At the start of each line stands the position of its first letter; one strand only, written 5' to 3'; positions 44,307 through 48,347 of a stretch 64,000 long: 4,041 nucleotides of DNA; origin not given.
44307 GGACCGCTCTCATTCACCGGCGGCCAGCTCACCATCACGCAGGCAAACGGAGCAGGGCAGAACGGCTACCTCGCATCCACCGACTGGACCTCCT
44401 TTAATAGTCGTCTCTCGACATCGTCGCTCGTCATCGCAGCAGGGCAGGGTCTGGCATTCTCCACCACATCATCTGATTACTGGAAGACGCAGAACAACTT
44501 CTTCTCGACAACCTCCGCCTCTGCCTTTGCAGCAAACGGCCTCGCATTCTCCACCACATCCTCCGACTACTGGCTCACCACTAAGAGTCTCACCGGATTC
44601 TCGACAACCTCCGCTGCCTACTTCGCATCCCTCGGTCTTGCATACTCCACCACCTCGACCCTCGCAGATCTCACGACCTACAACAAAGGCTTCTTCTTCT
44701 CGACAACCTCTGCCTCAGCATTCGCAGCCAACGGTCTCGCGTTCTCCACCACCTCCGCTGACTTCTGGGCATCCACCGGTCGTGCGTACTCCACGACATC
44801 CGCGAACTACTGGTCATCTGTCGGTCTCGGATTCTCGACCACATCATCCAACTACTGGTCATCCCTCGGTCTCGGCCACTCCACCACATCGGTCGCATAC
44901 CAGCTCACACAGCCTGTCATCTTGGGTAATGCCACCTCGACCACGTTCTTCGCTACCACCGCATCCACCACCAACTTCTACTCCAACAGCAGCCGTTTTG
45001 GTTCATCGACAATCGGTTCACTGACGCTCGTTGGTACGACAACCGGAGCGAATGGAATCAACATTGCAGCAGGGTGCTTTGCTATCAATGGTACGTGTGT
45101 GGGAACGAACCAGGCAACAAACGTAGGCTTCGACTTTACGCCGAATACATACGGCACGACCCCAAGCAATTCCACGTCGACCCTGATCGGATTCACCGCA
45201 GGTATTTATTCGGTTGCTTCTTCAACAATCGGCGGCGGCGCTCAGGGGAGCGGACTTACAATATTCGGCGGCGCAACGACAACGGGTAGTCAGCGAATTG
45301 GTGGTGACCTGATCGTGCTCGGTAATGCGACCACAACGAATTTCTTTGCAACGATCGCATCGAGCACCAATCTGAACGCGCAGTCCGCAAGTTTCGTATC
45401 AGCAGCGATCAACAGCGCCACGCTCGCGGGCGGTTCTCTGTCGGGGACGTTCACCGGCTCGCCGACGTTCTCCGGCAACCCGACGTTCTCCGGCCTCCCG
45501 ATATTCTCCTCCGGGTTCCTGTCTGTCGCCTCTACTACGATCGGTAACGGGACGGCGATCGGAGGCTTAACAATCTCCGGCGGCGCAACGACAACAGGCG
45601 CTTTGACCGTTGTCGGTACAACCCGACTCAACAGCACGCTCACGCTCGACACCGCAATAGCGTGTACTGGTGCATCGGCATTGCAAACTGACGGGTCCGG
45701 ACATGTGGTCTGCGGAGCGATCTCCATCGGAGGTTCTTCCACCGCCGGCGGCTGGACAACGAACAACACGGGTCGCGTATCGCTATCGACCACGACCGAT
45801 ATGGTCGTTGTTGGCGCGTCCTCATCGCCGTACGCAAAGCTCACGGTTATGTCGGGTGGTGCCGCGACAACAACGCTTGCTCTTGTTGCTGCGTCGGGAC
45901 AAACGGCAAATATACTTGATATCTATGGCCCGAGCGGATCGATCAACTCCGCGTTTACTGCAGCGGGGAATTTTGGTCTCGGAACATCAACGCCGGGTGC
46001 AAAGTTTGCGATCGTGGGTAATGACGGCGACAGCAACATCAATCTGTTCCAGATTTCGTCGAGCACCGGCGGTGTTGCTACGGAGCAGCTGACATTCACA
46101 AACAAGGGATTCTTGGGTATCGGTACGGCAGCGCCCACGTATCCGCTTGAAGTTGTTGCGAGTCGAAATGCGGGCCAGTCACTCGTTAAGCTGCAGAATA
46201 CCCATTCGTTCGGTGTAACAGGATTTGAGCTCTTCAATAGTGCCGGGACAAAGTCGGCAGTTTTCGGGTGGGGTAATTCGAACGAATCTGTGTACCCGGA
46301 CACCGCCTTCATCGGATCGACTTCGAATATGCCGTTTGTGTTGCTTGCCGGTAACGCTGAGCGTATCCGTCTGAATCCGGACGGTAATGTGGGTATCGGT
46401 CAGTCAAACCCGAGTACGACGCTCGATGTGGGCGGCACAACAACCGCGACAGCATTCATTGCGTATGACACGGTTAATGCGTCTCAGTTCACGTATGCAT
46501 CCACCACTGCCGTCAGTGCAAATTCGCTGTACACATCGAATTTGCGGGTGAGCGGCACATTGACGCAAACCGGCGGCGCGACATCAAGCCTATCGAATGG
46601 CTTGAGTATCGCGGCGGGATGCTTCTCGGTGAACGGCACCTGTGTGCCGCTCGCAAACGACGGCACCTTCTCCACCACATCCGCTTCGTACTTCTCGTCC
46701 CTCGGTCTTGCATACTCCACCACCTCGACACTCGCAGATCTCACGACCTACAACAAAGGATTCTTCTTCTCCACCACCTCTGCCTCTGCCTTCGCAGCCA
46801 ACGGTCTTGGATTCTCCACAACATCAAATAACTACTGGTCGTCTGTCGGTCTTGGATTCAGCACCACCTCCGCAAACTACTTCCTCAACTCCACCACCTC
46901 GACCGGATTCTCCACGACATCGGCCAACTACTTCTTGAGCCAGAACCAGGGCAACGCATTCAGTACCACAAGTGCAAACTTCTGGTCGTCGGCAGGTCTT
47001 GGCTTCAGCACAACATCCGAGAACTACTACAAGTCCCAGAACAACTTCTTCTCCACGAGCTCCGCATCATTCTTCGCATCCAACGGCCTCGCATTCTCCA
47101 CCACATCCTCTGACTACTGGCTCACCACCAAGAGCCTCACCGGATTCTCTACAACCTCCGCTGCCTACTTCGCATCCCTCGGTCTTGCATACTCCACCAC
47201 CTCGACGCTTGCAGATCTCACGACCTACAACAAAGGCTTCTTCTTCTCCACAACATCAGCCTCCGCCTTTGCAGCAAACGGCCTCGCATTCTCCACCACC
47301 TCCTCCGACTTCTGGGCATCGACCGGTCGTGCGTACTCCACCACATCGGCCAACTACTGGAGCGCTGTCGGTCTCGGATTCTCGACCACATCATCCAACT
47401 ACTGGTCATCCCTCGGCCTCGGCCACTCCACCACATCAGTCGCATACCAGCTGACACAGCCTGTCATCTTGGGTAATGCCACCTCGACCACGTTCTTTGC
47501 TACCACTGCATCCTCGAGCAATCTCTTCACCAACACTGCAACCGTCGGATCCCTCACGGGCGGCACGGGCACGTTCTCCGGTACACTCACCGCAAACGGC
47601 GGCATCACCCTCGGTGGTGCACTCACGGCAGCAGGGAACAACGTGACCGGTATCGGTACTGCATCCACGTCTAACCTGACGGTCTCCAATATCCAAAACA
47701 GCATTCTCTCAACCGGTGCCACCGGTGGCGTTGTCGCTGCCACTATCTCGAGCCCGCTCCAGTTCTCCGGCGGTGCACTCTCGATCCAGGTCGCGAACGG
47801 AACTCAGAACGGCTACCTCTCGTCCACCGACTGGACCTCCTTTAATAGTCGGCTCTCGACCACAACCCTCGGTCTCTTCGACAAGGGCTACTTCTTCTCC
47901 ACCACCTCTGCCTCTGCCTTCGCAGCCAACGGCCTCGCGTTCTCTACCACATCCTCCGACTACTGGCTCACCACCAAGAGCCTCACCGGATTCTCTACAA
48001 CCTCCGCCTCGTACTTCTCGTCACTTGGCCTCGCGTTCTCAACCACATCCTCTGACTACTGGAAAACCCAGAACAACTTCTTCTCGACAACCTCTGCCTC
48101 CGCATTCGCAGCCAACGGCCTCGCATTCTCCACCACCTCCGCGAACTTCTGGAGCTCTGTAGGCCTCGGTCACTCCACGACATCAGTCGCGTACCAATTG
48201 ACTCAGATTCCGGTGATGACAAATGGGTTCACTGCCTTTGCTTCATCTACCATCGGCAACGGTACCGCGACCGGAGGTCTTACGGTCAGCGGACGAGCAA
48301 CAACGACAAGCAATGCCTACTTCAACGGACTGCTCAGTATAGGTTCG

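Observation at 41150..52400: >100 tandem/arrayed 16-aa '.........' repeats, a Ser/Thr-aromatic micro-repeat of unknown fold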

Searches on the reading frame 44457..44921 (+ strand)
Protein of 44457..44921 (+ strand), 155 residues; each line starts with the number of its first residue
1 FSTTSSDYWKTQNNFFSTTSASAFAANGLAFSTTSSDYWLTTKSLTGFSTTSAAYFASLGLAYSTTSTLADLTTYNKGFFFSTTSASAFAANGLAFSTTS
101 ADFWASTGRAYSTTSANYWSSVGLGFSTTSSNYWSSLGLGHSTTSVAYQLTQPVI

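Call 36: predict_structure(alignment_id=A1)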
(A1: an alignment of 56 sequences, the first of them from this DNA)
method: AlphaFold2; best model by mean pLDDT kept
length: 155 residues; sequences in the alignment: 56
mean_pLDDT: 61.0   pTM: 0.55
mean pLDDT of the five models: 61.0, 52.9, 51.3, 47.4, 46.0
residues with pLDDT >= 90: 0; 70-90: 48; 50-70: 73; < 50: 34
segments of 3 or more residues with pLDDT < 50: 1-14, 16-28
pLDDT, mean of each block of 10 residues (from residue 1): 42 46 48 52 53 54 59 54 67 73 72 79 72 73 75 53
secondary structure, 60 per line:
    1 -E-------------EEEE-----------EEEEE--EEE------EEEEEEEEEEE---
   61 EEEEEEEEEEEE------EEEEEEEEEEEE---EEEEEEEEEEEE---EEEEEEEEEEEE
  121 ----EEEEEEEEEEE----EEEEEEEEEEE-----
elements in order: E16-19 E31-35 E38-40 E47-57 E61-72 E79-90 E94-105 E109-120 E125-135 E140-150
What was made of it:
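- Fold: the AlphaFold2 model built with an alignment shows one 11-12-residue beta segment per unit, pLDDT 61 overall and 70-79 in the C-terminal half (call 36). Monomer AlphaFold2 confidence is only moderate (call 36).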

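Call 43: fold_search(model_id=the predicted structure, library=pdb)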
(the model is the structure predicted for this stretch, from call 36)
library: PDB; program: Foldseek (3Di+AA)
matches with E <= 10: 69; with E <= 0.001: 0
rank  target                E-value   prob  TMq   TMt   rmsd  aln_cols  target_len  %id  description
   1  4e79_A                9.6e-01  0.08  0.21  0.14  11.8       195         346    7  Structure of LpxD from Acinetobacter baumannii at 2.66A resolution (P4322 form) (released 2013-01-16)
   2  4e79_C                9.6e-01  0.06  0.19  0.13  12.2       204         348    7  Structure of LpxD from Acinetobacter baumannii at 2.66A resolution (P4322 form) (released 2013-01-16)
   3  3jx8_D                1.3e+00  0.08  0.26  0.19  10.4       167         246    8  Crystal structure of Putative lipid binding protein (YP_001304415.1) from Parabacteroides distasonis ATCC 8503 at 2.16 (released 2009-11-10)
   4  4ygu_A                1.5e+00  0.06  0.20  0.19  10.8       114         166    8  Crystal structure of a putative adhesin (BACEGG_01763) from Bacteroides eggerthii DSM 20697 at 2.20 A resolution (released 2015-03-11)
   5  4ygu_C                1.6e+00  0.04  0.19  0.18  10.9       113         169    9  Crystal structure of a putative adhesin (BACEGG_01763) from Bacteroides eggerthii DSM 20697 at 2.20 A resolution (released 2015-03-11)
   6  4ihh_E                1.9e+00  0.04  0.21  0.13  11.9       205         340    6  Chasing Acyl Carrier Protein Through a Catalytic Cycle of Lipid A Production (released 2013-11-13)
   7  6n2b_B                2.0e+00  0.11  0.33  0.17  10.5       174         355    7  The Crystal Structure of Caldicellulosiruptor kristjanssonii Tapirin C-terminal domain (released 2018-12-19)
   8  4ihf_A                2.1e+00  0.05  0.22  0.13  11.5       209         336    8  Chasing Acyl Carrier Protein Through a Catalytic Cycle of Lipid A Production (released 2013-11-13)
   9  1qrf                  2.3e+00  0.02  0.15  0.13  10.4       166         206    4  A CLOSER LOOK AT THE ACTIVE SITE OF GAMMA-CARBONIC ANHYDRASES: HIGH RESOLUTION CRYSTALLOGRAPHIC STUDIES OF THE CARBONIC  (released 1999-06-25)
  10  1qre                  2.5e+00  0.02  0.17  0.14  10.5       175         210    2  A CLOSER LOOK AT THE ACTIVE SITE OF GAMMA-CARBONIC ANHYDRASES: HIGH RESOLUTION CRYSTALLOGRAPHIC STUDIES OF THE CARBONIC  (released 1999-06-25)
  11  3eh0_A                2.7e+00  0.04  0.21  0.14  11.7       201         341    7  Crystal Structure of LpxD from Escherichia coli (released 2009-08-18)
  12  6ued                  2.7e+00  0.02  0.17  0.12  11.5       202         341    6  Apo Pseudomonas aeruginosa LpxD Structure (released 2019-11-13)
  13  4ihg_B                2.8e+00  0.04  0.21  0.14  12.1       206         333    6  Chasing Acyl Carrier Protein Through a Catalytic Cycle of Lipid A Production (released 2013-11-13)
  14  5sz8_B                2.8e+00  0.01  0.13  0.11  13.1       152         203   10  Truncated hemolysin A Q125A/Y134A from P. mirabilis at 1.8 Angstroms resolution crystallized in a high salt condition (released 2017-03-22)
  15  6n2c_B                3.0e+00  0.06  0.32  0.16   9.0       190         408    9  The Crystal Structure of Caldicellulosiruptor hydrothermalis Tapirin C-terminal domain (released 2018-12-19)
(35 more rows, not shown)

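Call 69: fold_search(model_id=the predicted structure, library=viral)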
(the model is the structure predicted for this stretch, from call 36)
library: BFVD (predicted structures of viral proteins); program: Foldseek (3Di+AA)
matches with E <= 10: 217; with E <= 0.001: 0
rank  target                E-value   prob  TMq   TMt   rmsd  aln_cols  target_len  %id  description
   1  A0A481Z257            1.2e-02  0.99  0.44  0.13   7.4       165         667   11  Ankyrin repeat protein [Mimivirus LCMiAC01]
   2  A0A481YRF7            1.4e-01  0.72  0.41  0.39   7.3       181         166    4  Uncharacterized protein [Marseillevirus LCMAC101]
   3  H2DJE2                1.5e-01  0.08  0.18  0.15  12.1       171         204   13  ORF71 (Fragment) [Equid alphaherpesvirus 1]
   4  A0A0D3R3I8            1.6e-01  0.04  0.11  0.10  15.1       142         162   16  Pentapeptide repeat-containing protein [Testudo hermanni ranavirus]
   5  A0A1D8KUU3            2.7e-01  0.12  0.25  0.05  12.9       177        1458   12  Peptidase S74 domain-containing protein [Synechococcus phage S-CAM7]
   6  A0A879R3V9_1          3.4e-01  0.11  0.25  0.09   9.0       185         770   10  Uncharacterized protein [Synechococcus phage S-SRM01]
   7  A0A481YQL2            3.6e-01  0.30  0.36  0.37   9.0       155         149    8  Uncharacterized protein [Iridovirus LCIVAC01]
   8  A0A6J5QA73            4.4e-01  0.05  0.17  0.10  13.0       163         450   10  Glycine-rich domain-containing protein [uncultured Caudovirales phage]
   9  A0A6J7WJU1            4.7e-01  0.23  0.36  0.13   9.1       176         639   14  Phage tail collar domain containing protein [uncultured Caudovirales phage]
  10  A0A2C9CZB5            6.1e-01  0.25  0.27  0.29   8.5       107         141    9  Phage protein [Yersinia phage fHe-Yen9-04]
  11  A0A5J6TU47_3          7.2e-01  0.20  0.36  0.06   9.1       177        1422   10  (no name in the UniProt tables at hand)
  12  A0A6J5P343            7.6e-01  0.04  0.16  0.12  13.2       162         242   12  Uncharacterized protein [uncultured Caudovirales phage]
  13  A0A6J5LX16            8.0e-01  0.08  0.24  0.10  10.9       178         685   17  Uncharacterized protein [uncultured Caudovirales phage]
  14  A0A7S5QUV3            8.0e-01  0.06  0.18  0.16  11.5       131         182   12  (no name in the UniProt tables at hand)
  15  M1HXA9                8.0e-01  0.03  0.12  0.15  13.3       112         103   15  (no name in the UniProt tables at hand)
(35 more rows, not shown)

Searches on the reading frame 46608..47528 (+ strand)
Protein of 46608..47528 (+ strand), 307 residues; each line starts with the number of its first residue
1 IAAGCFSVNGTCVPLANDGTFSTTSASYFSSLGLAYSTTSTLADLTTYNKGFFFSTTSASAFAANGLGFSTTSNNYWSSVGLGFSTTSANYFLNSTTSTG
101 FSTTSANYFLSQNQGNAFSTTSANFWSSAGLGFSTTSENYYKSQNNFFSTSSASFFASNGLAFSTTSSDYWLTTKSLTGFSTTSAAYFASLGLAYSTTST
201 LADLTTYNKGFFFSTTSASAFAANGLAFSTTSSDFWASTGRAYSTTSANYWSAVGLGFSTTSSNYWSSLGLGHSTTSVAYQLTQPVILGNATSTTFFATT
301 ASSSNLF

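Call 19: predict_structure(protein=window:46608-47528:+)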
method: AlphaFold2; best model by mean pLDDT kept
length: 307 residues; sequences in the alignment: 1
mean_pLDDT: 39.5   pTM: 0.32
mean pLDDT of the five models: 39.5, 36.2, 34.6, 32.7, 27.2
residues with pLDDT >= 90: 0; 70-90: 0; 50-70: 36; < 50: 271
segments of 3 or more residues with pLDDT < 50: 1-12, 14-20, 22-83, 94-100, 102-107, 111-124, 126-232, 236-238, 241-245, 270-307
pLDDT, mean of each block of 10 residues (from residue 1): 41 46 42 30 28 40 43 45 47 46 50 43 43 29 31 38 35 33 34 30 25 38 44 49 51 51 51 42 35 29 35
secondary structure, 60 per line:
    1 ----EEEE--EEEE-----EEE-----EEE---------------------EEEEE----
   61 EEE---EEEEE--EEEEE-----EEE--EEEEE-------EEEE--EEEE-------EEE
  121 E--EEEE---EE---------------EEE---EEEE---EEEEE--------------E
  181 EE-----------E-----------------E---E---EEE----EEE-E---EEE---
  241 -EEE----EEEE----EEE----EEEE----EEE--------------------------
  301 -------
elements in order: E5-8 E11-14 E20-22 E28-30 E52-56 E61-63 E67-71 E74-78 E84-86 E89-93 E101-104 E107-110 E118-121 E124-127 E148-150 E154-157 E161-165 E180-182 E220-222 E227-229 E235-237 E242-244 E249-252 E257-259 E264-267 E272-274
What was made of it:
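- The single-sequence model was poor (pLDDT 39.5, call 19).
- Tried and rejected: Single-sequence AlphaFold2 of array 5 gave a poor model (pLDDT 39.5, call 19) and was not used.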

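Call 59: search_protein_families(library=pfam, proteins=[window:46668-47468:+], max_evalue=10)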
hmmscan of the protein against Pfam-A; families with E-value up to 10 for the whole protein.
window:46668-47468:+ (267 aa): 1 family
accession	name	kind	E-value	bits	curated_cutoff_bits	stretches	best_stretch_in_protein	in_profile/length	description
PF02308.21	MgtC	-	0.36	11.6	31.4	1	81-121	57-99/121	MgtC family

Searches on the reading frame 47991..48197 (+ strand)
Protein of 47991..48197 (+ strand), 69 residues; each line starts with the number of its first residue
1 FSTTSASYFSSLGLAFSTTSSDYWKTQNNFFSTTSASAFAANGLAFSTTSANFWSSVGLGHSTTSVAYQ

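Call 58: search_solved_structures(query=A2, max_evalue=10)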
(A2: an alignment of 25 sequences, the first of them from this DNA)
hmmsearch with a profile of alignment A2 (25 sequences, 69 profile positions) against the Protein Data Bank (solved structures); distinct sequences matched with E-value up to 10: 3.
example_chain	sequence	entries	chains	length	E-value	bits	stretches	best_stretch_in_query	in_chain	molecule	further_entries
3pr7_A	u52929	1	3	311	0.22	15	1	11-63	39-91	UspA1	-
3to4_D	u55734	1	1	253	1.3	12.5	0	43-61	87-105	NKT Vbeta2 (MOUSE VARIABLE DOMAIN, HUMAN CONSTANT DOMAIN)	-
7d9i_A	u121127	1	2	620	1.7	12.2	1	18-56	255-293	Spermidine dehydrogenase, SpdH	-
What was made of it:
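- On Any named repeat or domain family (Pfam-A, NCBIfam, PHROGs, PDB sequences): The best PDB profile hit has E 0.22 (call 58).
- Closest known: YadA-like head. Same: The weak best PDB sequence hit is the UspA1 head (E 0.22, call 58).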
